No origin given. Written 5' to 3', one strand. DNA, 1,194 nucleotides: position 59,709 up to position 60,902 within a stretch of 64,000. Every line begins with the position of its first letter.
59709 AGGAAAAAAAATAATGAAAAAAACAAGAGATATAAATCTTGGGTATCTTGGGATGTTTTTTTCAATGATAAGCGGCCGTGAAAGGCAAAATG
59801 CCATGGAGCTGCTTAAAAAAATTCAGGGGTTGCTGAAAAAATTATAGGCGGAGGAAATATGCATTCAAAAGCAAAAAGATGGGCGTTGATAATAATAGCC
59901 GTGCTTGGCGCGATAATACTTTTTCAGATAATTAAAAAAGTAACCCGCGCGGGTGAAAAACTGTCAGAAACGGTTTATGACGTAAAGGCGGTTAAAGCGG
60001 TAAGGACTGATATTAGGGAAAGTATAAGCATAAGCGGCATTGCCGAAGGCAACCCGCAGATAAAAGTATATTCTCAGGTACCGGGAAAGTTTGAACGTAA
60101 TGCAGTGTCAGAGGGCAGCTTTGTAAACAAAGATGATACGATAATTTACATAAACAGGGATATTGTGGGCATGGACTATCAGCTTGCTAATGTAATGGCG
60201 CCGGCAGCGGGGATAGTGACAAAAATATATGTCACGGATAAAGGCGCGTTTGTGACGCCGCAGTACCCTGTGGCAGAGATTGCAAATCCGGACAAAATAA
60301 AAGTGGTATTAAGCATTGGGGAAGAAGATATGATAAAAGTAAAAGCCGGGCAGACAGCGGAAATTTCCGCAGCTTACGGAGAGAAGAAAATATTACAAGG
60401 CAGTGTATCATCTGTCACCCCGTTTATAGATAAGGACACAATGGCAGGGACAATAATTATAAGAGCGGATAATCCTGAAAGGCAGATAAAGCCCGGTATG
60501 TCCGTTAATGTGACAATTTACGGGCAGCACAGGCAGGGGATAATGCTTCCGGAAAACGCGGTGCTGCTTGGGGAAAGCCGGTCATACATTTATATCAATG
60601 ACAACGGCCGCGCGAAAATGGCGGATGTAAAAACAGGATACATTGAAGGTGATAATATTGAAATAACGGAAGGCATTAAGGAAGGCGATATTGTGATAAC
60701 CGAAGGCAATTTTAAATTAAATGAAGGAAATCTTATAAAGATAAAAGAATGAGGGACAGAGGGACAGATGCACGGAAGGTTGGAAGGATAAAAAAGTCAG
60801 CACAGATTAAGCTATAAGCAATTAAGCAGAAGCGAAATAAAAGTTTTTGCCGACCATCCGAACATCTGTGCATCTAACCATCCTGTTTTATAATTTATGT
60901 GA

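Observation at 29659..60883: Family of short intergenic repeats with core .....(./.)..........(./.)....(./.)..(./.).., at least 7 copies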

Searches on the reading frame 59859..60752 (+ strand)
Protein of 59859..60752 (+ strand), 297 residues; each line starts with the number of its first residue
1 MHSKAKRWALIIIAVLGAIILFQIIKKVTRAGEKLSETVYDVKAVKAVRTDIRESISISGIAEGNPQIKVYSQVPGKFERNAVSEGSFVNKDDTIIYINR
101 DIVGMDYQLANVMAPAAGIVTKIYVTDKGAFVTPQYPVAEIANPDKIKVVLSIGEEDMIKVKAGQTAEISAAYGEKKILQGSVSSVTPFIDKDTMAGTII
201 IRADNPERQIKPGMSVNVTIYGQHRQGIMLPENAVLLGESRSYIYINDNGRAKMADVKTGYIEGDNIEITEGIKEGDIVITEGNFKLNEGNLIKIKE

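Call 16: search_protein_families(library=pfam, proteins=[window:59859-60752:+])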
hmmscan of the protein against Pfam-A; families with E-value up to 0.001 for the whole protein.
window:59859-60752:+ (297 aa): 3 families
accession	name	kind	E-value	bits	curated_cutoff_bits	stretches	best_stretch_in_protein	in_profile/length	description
PF16576.10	HlyD_D23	-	1.2e-19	70.9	30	1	111-216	110-214/214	Barrel-sandwich domain of CusB or HlyD membrane-fusion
PF13437.12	HlyD_3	-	2.4e-14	54.4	22.2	1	112-213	2-106/106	HlyD family secretion protein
PF13533.13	Biotin_lipoyl_2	-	7.4e-06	26.1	29.8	0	69-99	2-32/32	Biotin-lipoyl like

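Call 17: find_encoding_contigs(protein=window:59859-60752:+, flank=10000, max_places=10)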
Protein window:59859-60752:+ (297 aa): 2 contigs read that carry it; 2 places shown.
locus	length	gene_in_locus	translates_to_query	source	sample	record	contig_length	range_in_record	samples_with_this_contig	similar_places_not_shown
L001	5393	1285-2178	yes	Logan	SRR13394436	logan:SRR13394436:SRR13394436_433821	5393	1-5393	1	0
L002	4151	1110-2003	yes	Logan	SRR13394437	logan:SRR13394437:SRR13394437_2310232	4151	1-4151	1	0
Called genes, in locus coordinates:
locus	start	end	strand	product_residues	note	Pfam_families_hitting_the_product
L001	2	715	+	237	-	?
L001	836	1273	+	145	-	PF22381:Staph_reg_Sar_Rot, PF01047:MarR, PF12802:MarR_2, PF13463:HTH_27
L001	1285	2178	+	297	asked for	PF25975:CzcB_C (faint), PF25917:BSH_RND (weak), PF25944:Beta-barrel_RND (weak), PF25954:Beta-barrel_RND_2, PF25989:YknX_C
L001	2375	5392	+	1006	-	?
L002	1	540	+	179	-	?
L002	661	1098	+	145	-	PF22381:Staph_reg_Sar_Rot, PF01047:MarR, PF12802:MarR_2, PF13463:HTH_27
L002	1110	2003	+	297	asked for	PF25975:CzcB_C (faint), PF25917:BSH_RND (weak), PF25944:Beta-barrel_RND (weak), PF25954:Beta-barrel_RND_2, PF25989:YknX_C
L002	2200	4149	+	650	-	?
